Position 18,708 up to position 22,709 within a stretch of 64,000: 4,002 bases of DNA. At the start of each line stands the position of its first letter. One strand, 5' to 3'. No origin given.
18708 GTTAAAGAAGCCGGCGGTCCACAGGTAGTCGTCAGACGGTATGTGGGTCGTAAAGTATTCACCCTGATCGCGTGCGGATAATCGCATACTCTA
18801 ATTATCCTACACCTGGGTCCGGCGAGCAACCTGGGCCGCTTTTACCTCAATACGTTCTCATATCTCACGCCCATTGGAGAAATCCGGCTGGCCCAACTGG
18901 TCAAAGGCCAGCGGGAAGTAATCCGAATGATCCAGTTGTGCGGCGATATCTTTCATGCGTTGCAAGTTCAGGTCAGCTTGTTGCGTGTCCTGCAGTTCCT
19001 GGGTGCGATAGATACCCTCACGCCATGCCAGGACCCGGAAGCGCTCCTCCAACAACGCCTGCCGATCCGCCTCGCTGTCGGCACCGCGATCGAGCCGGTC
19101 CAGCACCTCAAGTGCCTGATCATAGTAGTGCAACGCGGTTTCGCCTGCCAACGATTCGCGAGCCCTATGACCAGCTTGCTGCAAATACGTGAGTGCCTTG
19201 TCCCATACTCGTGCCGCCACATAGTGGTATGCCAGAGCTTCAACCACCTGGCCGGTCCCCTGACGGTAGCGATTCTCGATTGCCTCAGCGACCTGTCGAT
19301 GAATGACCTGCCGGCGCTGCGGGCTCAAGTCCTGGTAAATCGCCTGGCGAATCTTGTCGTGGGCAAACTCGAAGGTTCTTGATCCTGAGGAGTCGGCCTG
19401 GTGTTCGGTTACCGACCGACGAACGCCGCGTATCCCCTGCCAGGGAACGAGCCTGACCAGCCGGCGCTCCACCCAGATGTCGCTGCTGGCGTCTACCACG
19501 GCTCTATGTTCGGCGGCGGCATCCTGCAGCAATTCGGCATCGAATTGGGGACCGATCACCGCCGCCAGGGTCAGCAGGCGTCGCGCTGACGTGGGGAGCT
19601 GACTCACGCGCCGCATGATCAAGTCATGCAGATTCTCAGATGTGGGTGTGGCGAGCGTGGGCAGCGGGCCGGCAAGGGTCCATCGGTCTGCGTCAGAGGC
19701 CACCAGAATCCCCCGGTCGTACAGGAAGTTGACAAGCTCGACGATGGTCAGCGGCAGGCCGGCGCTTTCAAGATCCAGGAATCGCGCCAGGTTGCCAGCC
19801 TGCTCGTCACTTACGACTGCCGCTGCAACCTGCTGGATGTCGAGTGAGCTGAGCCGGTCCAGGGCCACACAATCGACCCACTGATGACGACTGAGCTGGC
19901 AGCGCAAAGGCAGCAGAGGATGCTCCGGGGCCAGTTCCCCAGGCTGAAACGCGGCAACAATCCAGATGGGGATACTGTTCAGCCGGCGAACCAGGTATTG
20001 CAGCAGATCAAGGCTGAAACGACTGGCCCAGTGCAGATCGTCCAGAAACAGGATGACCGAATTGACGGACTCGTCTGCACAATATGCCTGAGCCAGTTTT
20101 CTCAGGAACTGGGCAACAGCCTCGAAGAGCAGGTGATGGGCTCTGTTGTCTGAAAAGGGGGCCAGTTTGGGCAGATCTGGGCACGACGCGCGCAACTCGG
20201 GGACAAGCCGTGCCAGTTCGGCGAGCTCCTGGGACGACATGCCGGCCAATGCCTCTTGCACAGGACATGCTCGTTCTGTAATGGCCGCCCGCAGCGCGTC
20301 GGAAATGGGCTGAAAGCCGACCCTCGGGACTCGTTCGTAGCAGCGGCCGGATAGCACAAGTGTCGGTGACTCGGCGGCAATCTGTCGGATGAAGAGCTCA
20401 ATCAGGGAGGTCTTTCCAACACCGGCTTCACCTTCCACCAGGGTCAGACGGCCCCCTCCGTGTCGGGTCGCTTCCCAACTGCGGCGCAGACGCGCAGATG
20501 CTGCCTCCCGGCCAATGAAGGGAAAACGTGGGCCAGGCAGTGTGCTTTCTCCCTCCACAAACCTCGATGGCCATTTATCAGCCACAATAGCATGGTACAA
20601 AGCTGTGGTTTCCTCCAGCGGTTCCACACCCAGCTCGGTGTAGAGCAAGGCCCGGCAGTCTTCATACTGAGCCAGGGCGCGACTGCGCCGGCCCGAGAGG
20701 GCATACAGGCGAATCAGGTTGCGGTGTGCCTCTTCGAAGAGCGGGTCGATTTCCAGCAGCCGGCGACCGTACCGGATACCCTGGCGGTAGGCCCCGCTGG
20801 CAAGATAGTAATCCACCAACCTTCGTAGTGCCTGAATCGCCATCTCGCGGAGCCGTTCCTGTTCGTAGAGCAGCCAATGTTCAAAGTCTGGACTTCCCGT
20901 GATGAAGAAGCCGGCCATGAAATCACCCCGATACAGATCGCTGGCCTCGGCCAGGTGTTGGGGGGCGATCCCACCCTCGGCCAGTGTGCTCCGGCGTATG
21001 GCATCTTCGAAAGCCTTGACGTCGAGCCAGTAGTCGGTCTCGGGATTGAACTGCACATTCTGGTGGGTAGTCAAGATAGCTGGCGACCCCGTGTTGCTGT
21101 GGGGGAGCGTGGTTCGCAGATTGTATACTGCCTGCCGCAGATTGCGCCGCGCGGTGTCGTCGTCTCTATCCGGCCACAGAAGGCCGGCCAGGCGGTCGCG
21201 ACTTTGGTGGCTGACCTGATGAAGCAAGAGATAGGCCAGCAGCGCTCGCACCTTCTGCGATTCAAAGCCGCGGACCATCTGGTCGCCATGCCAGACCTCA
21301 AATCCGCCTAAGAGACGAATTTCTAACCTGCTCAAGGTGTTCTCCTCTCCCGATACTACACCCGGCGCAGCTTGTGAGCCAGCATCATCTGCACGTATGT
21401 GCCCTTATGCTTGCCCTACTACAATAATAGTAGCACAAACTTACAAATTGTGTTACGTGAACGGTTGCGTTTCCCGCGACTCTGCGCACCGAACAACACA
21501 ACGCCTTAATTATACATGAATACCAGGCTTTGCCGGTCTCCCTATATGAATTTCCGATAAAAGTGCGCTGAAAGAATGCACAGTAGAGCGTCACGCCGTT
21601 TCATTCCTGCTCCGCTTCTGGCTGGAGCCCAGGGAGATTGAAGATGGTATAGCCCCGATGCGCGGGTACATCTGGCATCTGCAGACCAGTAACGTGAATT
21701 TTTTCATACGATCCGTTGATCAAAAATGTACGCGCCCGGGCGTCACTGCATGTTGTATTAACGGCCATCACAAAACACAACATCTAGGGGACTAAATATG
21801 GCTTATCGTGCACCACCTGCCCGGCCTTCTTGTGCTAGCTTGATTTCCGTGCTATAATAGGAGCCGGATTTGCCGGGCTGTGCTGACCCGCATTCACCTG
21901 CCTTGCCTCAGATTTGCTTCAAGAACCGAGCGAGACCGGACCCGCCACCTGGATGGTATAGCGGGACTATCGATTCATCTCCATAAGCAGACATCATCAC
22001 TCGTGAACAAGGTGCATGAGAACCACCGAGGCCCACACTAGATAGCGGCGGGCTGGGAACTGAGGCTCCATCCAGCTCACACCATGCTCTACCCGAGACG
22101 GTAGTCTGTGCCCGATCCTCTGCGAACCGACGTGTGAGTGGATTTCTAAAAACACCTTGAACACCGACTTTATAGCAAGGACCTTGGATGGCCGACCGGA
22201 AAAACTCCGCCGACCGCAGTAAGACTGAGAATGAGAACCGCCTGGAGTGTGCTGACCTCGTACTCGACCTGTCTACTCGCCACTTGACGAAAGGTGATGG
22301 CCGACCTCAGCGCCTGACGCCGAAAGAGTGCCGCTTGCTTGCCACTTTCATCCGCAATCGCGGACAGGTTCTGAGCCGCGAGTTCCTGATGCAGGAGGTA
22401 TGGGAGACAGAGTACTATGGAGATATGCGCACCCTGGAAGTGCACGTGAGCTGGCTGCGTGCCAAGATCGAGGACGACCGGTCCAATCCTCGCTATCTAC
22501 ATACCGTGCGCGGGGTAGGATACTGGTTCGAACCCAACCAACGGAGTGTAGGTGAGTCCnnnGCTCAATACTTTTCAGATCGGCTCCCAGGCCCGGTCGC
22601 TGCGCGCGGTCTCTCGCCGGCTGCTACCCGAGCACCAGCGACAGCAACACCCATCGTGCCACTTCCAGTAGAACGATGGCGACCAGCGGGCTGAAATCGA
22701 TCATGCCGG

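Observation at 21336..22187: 850-bp AT-rich non-coding island between a SARP-NB-ARC-TPR regulator and an orphan OmpR-type wHTH gene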

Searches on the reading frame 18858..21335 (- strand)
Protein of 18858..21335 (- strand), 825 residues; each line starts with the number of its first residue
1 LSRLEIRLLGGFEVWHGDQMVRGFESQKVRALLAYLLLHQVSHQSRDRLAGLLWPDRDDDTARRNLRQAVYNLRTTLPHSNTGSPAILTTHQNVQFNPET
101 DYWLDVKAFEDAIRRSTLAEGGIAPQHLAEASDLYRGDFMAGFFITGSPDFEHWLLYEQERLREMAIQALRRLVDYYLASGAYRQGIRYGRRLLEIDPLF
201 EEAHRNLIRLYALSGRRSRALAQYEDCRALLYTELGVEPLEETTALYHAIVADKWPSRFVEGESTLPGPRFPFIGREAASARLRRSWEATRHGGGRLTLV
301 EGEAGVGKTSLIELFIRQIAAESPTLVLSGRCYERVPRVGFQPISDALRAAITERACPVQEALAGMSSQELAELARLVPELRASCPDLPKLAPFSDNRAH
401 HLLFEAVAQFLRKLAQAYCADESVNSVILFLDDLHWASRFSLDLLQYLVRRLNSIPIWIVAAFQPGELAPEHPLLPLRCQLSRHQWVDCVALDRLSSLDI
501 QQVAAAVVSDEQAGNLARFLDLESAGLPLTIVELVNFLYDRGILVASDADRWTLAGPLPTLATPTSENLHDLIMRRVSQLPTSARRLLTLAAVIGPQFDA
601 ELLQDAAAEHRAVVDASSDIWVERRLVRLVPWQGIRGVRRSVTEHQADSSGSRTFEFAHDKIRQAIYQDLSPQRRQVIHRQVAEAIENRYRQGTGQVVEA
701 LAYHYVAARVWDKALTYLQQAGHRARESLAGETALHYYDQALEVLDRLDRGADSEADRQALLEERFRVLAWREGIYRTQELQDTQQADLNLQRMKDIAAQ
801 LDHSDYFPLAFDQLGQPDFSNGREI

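Call 7: search_protein_families(library=pfam, proteins=[window:18858-21335:-])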
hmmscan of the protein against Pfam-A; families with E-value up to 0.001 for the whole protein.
window:18858-21335:- (825 aa): 4 families
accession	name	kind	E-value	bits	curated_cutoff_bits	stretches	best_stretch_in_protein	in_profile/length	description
PF03704.23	BTAD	-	2.6e-25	89.9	22.1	1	104-250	1-145/146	Bacterial transcriptional activator domain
PF13191.12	AAA_16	-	9.3e-23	82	32.6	1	272-459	1-166/167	AAA ATPase domain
PF13401.12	AAA_22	-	1.8e-08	35.2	27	1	294-468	4-126/130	AAA domain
PF00486.34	Trans_reg_C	-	1.3e-05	25.6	26.2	1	27-91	8-71/77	Transcriptional regulatory protein, C terminal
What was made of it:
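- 18858..21335 (-): SARP-type STAND regulator gene (825 aa, TTG start). Left flank. Pfam BTAD, AAA_16, AAA_22 and weak Trans_reg_C (call 7).
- Checked: The SARP ORF (BTAD + AAA_16 + weak Trans_reg_C; call 7) starts at TTG 21335.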

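Call 67: find_homologous_proteins(query=window:18861-21335:-, max_evalue=1e-30)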
Query window:18861-21335:- (825 aa): 2827 proteins with E <= 1e-30 among 8000 candidates; the best 120 are listed.
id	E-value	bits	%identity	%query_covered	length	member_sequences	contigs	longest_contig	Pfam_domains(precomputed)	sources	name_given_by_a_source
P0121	0.0e+0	1851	100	100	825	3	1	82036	PF03704.24,PF00486.35,PF13401.13,PF13191.13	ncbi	-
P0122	0.0e+0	1106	64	100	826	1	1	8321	PF03704.24,PF00486.35,PF13401.13,PF13191.13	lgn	-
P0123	0.0e+0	1099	64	99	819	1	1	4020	PF03704.24,PF00486.35,PF13191.13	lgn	-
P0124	0.0e+0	1079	63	99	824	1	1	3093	PF03704.24,PF00486.35,PF13191.13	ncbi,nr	ncbi:MAG: hypothetical protein D6791_15860 [Chloroflexi bacterium]|nr:MAG: hypothetical protein D679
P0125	0.0e+0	1069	62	99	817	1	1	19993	PF03704.24,PF00486.35,PF13191.13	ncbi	-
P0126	0.0e+0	1029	61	98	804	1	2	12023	PF14559.13,PF03704.24,PF00486.35,PF13191.13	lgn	-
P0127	0.0e+0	1028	61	98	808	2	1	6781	PF03704.24,PF00486.35,PF13191.13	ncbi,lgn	ncbi:MAG: BTAD domain-containing putative transcriptional regulator [Anaerolineae bacterium]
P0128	0.0e+0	1027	61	99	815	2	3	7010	PF03704.24,PF00486.35,PF13191.13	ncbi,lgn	ncbi:MAG: BTAD domain-containing putative transcriptional regulator [Anaerolineae bacterium]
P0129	8.2e-297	1005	59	98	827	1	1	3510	PF03704.24,PF00486.35,PF13401.13,PF13191.13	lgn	-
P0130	1.8e-293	994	59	99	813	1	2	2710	PF03704.24,PF13191.13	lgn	-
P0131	1.0e-289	982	59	100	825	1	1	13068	PF03704.24,PF00486.35,PF13191.13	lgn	-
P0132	1.2e-245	836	53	93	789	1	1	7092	PF03704.24,PF00486.35,PF13401.13,PF13191.13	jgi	-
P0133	5.3e-237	807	51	97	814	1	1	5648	PF03704.24,PF00486.35,PF13191.13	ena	-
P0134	2.9e-231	788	50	96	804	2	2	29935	PF03704.24,PF13191.13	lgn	-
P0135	5.0e-214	731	48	97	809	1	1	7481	PF03704.24,PF00486.35,PF13191.13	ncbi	-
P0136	1.4e-212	726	49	92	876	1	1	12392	PF03704.24,PF00486.35,PF13191.13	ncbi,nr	ncbi:MAG: AAA family ATPase [Chloroflexi bacterium]|nr:AAA family ATPase [Chloroflexota bacterium]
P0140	1.5e-201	690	46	93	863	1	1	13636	PF03704.24,PF13191.13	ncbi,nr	ncbi:MAG: hypothetical protein EXR62_15040 [Chloroflexi bacterium]|nr:hypothetical protein [Chlorofl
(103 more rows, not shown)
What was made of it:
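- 18858..21335 (-): Orthologues of 59-64% identity exist in Chloroflexota (call 67).
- Closest known: SARP / AfsR-like STAND regulators. Same: The left-flank gene has this architecture (call 7), and thousands of homologues exist (call 67).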

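Call 68: find_encoding_contigs(protein=P0125, flank=5000, max_places=2)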
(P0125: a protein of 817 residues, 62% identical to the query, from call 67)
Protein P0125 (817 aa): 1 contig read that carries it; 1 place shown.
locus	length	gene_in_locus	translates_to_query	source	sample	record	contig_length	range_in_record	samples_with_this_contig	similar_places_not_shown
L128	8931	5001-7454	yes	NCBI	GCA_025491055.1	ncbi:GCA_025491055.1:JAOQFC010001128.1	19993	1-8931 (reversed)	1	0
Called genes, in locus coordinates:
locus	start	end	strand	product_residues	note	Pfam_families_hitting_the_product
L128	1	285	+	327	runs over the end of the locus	PF00389:2-Hacid_dh, PF02826:2-Hacid_dh_C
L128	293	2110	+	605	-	PF00082:Peptidase_S8, PF13620:CarboxypepD_reg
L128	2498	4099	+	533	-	PF00404:Dockerin_1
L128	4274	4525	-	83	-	-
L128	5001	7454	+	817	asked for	PF00486:Trans_reg_C (weak), PF03704:BTAD, PF13191:AAA_16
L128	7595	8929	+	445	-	?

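Call 74: search_protein_families(library=pfam, proteins=[L128:4277-4525:-], max_evalue=10)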
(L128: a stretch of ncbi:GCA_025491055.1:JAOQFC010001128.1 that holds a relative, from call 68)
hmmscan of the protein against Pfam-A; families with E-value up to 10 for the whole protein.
L128:4277-4525:- (83 aa): 0 families
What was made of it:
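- Tried and rejected: This misses the remnant, whose family has no Pfam model (call 74).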

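Call 75: find_homologous_proteins(query=L128:4277-4525:-, max_evalue=0.001)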
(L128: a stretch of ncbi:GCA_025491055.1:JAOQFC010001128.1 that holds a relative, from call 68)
Query L128:4277-4525:- (83 aa): 5 proteins with E <= 0.001 among 5 candidates.
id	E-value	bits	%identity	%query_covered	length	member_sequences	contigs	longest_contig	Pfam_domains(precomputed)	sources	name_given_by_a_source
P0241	1.3e-42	160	90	100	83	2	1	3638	-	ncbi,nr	ncbi:MAG: hypothetical protein D6791_18735 [Chloroflexi bacterium]|nr:MAG: hypothetical protein D679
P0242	8.0e-15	72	62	70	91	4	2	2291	-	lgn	-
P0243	5.4e-12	63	49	88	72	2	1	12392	-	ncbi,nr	ncbi:MAG: hypothetical protein HY326_10500 [Chloroflexi bacterium]|nr:hypothetical protein [Chlorofl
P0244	1.2e-11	62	54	71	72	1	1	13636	-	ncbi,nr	ncbi:MAG: hypothetical protein EXR62_15035 [Chloroflexi bacterium]|nr:hypothetical protein [Chlorofl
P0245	5.6e-10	57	54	71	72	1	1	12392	-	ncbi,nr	ncbi:MAG: hypothetical protein HY326_10505 [Chloroflexi bacterium]|nr:hypothetical protein [Chlorofl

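Call 78: list_cluster_members(proteins=[P0136, P0140, P0243, P0244, P0245, P0124, P0241])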
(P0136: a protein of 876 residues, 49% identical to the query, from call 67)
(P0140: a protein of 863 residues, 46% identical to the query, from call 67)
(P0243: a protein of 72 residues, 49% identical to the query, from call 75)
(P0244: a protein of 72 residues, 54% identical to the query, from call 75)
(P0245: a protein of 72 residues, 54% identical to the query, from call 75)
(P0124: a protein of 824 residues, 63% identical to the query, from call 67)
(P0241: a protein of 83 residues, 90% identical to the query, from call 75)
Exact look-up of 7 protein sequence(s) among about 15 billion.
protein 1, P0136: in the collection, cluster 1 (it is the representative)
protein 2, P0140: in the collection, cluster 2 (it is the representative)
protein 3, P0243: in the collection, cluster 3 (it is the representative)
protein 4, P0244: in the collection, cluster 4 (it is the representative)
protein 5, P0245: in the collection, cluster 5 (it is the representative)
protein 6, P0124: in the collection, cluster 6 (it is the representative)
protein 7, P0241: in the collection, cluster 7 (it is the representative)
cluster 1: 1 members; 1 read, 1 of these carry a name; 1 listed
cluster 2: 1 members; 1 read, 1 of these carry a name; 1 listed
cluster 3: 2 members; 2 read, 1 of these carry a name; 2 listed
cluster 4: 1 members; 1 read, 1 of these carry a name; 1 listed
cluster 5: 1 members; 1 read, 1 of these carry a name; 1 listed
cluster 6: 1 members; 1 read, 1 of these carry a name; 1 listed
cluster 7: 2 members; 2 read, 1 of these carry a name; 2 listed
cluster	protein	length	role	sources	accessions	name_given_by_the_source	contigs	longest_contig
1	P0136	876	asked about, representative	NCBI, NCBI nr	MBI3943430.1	MAG: AAA family ATPase [Chloroflexi bacterium] | AAA family ATPase [Chloroflexota bacterium]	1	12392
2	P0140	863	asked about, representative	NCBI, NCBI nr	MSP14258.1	MAG: hypothetical protein EXR62_15040 [Chloroflexi bacterium] | hypothetical protein [Chloroflexota bacterium]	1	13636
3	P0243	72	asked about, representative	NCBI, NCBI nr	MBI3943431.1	MAG: hypothetical protein HY326_10500 [Chloroflexi bacterium] | hypothetical protein [Chloroflexota bacterium]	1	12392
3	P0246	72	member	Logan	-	-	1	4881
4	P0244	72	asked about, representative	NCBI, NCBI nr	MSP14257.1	MAG: hypothetical protein EXR62_15035 [Chloroflexi bacterium] | hypothetical protein [Chloroflexota bacterium]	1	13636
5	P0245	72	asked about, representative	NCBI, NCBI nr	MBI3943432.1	MAG: hypothetical protein HY326_10505 [Chloroflexi bacterium] | hypothetical protein [Chloroflexota bacterium]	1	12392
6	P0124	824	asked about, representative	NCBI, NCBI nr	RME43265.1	MAG: hypothetical protein D6791_15860 [Chloroflexi bacterium] | MAG: hypothetical protein D6791_15860 [Chloroflexota bacterium]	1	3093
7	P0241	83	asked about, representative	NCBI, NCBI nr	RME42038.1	MAG: hypothetical protein D6791_18735 [Chloroflexi bacterium] | MAG: hypothetical protein D6791_18735 [Chloroflexota bacterium]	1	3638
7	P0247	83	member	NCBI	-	-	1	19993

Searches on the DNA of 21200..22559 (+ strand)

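Call 5: search_rna_families(source=window, start=21200, end=22300, threshold=evalue, max_evalue=10, show_alignments=3)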
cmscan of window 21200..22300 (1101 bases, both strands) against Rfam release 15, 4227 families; matches with E-value up to 10: 2.
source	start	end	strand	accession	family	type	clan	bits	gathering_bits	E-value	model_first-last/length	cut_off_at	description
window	21694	21734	-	RF01747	msiK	Cis-reg;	-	13.8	33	3.1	1-60/60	no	msiK RNA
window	21217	21320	+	RF02209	WT1-AS_7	Gene; lncRNA;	-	9.8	50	3.8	193-294/294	no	WT1 antisense RNA conserved region 7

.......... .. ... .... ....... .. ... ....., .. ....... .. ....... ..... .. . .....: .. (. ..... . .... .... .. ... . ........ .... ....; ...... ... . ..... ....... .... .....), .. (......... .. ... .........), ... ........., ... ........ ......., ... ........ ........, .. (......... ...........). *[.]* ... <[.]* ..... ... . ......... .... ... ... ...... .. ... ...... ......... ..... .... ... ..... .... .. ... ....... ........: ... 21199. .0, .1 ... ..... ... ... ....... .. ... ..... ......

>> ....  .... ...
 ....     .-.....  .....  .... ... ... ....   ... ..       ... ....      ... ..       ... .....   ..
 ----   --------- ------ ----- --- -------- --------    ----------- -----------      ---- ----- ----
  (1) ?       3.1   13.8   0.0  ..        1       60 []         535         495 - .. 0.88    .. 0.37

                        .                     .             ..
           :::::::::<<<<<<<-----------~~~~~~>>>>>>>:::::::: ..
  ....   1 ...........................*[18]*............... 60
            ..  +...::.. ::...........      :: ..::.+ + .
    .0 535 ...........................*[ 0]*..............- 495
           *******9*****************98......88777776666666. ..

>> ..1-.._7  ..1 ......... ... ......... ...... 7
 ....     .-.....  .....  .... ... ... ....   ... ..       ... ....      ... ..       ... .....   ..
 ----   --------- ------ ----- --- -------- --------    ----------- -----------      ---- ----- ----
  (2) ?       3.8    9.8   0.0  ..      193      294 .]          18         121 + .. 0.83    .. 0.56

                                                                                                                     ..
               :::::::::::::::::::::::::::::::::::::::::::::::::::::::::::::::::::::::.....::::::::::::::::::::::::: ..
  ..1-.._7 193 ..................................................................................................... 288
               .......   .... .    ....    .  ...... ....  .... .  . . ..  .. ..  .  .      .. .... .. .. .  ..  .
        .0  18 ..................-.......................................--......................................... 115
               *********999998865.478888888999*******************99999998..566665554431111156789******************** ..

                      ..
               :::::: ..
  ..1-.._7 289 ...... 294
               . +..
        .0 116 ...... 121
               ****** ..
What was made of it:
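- On Any Rfam cis-regulatory RNA family: The best sub-threshold hit is msiK, 13.8 bits against a threshold of 33, on the wrong strand (call 5).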

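Call 47: search_rna_families(sources=[L006, L009, L010, L013, L016, L017, L060, L061, L062, L063, L065, L067, L069], threshold=gathering)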
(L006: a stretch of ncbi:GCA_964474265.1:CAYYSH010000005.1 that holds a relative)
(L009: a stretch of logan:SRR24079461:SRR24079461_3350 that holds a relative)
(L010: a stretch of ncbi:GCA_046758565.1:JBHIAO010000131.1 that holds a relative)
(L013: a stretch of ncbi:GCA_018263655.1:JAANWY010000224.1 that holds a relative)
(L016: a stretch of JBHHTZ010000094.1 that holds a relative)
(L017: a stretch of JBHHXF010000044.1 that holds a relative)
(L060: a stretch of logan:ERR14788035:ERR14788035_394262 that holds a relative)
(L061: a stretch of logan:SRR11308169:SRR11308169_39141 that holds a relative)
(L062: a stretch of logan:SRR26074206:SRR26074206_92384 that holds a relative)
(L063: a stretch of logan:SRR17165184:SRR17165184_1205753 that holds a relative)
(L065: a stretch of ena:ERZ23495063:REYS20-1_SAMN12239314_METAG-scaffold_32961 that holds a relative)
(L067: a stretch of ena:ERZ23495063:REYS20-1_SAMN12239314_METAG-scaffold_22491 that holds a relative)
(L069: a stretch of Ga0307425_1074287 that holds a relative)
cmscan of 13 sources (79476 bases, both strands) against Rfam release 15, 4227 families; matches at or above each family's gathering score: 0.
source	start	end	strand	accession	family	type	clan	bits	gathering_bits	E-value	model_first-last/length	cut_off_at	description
